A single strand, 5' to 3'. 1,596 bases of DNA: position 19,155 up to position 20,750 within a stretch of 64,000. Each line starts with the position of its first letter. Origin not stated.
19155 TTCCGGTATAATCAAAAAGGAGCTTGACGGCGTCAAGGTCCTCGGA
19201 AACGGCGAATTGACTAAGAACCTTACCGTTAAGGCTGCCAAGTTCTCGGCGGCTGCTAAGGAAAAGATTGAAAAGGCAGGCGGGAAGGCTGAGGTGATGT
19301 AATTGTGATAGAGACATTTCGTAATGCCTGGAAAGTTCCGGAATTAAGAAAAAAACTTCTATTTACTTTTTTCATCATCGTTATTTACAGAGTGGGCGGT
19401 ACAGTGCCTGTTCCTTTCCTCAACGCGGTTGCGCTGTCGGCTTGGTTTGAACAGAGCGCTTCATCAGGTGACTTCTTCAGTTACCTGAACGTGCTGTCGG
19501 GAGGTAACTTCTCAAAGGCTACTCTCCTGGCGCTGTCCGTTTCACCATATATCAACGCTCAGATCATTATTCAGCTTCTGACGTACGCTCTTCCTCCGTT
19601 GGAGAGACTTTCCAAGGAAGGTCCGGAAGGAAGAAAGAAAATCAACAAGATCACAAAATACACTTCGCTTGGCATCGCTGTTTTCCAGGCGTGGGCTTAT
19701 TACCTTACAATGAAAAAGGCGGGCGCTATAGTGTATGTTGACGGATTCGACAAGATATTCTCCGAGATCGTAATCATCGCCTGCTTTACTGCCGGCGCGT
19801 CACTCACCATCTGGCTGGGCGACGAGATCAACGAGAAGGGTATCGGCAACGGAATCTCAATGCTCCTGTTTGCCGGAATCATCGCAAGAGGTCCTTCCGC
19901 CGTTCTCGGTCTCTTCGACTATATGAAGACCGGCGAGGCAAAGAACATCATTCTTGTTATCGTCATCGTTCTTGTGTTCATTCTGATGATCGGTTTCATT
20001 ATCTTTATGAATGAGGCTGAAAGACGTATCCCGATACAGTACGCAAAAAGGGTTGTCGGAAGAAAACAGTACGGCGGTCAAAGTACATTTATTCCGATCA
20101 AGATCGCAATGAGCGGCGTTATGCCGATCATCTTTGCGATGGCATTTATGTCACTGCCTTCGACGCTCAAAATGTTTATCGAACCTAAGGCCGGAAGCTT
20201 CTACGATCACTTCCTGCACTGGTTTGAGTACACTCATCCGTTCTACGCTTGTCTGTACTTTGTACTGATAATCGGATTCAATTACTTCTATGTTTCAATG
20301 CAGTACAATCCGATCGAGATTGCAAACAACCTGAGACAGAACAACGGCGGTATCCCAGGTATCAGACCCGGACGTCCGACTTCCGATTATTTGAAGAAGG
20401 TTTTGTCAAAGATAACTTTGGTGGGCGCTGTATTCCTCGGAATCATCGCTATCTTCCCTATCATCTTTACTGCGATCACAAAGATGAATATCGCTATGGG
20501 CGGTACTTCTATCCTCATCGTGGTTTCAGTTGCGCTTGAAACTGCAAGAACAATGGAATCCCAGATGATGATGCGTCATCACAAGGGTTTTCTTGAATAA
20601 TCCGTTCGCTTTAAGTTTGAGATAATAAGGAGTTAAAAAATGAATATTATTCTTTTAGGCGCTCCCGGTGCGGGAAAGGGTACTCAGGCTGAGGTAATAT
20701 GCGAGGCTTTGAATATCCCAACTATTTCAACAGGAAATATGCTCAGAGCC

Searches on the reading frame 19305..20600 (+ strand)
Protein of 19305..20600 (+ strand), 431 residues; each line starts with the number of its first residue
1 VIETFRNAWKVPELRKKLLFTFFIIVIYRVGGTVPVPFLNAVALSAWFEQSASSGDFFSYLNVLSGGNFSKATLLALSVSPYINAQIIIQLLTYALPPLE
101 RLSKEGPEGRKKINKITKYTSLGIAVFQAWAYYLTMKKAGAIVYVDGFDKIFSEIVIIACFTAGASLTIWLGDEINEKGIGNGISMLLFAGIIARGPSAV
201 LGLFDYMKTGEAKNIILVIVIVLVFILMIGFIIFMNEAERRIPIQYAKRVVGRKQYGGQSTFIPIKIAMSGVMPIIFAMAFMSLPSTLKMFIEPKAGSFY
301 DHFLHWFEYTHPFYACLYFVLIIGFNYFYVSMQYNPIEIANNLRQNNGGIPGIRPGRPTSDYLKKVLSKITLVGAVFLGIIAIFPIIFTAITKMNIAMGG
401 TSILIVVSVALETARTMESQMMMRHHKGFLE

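Call 47: search_protein_families(library=ncbifam, proteins=[window:19305-20600:+], max_evalue=1e-10)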
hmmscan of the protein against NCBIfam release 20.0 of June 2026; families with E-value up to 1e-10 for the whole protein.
window:19305-20600:+ (431 aa): 3 families
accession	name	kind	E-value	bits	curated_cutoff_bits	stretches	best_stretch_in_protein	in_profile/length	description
TIGR00967.1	3a0501s007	equivalog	4.3e-114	381.6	253.6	1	15-424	1-412/414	preprotein translocase subunit SecY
NF009082.0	PRK12417.1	equivalog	2.7e-45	154.7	353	1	15-430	13-402/406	accessory Sec system protein translocase subunit SecY2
TIGR02920.1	acc_sec_Y2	equivalog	8.9e-42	143.3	249.6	1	15-409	3-374/395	accessory Sec system protein translocase subunit SecY2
